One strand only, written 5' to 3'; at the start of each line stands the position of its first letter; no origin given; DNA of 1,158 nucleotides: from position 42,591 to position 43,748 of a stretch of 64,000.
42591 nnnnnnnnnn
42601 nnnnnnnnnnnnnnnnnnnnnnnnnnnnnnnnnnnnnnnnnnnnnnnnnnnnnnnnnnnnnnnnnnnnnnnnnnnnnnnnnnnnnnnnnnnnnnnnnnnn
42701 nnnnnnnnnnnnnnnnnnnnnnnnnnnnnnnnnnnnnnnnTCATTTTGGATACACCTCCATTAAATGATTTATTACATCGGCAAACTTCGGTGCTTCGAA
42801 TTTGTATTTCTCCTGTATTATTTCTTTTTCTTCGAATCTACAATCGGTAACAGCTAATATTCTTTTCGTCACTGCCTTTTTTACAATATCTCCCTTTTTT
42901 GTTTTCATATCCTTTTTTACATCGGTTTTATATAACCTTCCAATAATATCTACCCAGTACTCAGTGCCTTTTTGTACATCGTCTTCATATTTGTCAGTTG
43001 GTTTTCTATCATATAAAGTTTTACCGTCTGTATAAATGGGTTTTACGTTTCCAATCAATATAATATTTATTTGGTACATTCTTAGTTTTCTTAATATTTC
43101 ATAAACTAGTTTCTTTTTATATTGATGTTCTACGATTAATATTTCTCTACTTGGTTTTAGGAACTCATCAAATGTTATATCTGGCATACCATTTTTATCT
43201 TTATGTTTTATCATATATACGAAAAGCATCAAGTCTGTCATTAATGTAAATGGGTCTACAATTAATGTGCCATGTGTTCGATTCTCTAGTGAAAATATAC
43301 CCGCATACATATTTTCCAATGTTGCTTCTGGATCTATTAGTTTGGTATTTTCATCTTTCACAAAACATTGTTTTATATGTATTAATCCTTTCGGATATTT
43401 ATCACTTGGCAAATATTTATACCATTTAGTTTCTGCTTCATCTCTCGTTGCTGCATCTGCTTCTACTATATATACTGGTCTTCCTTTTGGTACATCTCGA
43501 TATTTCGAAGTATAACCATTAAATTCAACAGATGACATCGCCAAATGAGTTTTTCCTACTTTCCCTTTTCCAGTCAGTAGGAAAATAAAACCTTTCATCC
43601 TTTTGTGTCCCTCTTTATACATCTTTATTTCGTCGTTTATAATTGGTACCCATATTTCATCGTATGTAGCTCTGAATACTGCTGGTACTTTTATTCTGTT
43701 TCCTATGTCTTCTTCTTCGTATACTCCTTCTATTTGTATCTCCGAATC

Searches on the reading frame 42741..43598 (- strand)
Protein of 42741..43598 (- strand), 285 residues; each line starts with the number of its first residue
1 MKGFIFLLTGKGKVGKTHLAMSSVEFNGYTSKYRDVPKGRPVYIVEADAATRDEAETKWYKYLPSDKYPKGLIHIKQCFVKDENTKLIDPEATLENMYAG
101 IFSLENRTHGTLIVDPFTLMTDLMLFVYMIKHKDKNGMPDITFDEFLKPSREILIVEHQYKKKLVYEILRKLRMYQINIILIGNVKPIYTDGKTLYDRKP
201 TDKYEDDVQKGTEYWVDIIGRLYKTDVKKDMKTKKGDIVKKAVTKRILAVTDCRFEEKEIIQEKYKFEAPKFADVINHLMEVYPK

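Call 15: search_protein_families(library=phrogs, proteins=[window:42741-43598:-])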
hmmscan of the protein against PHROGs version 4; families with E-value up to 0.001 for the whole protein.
window:42741-43598:- (285 aa): 1 family
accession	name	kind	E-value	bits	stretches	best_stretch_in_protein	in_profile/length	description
phrog_124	-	DNA, RNA and nucleotide metabolism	0.00024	21.6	0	163-283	148-261/382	Sak4-like ssDNA annealing protein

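Call 21: search_protein_families(library=pfam, proteins=[window:42741-43598:-], max_evalue=0.01)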
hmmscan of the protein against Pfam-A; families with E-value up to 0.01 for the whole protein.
window:42741-43598:- (285 aa): 1 family
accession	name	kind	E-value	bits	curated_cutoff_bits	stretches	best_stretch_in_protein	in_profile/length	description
PF24931.1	ACT_ACR9_3rd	-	0.0013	19.2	27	1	141-180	2-41/98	ACR9-like, ACT-like domain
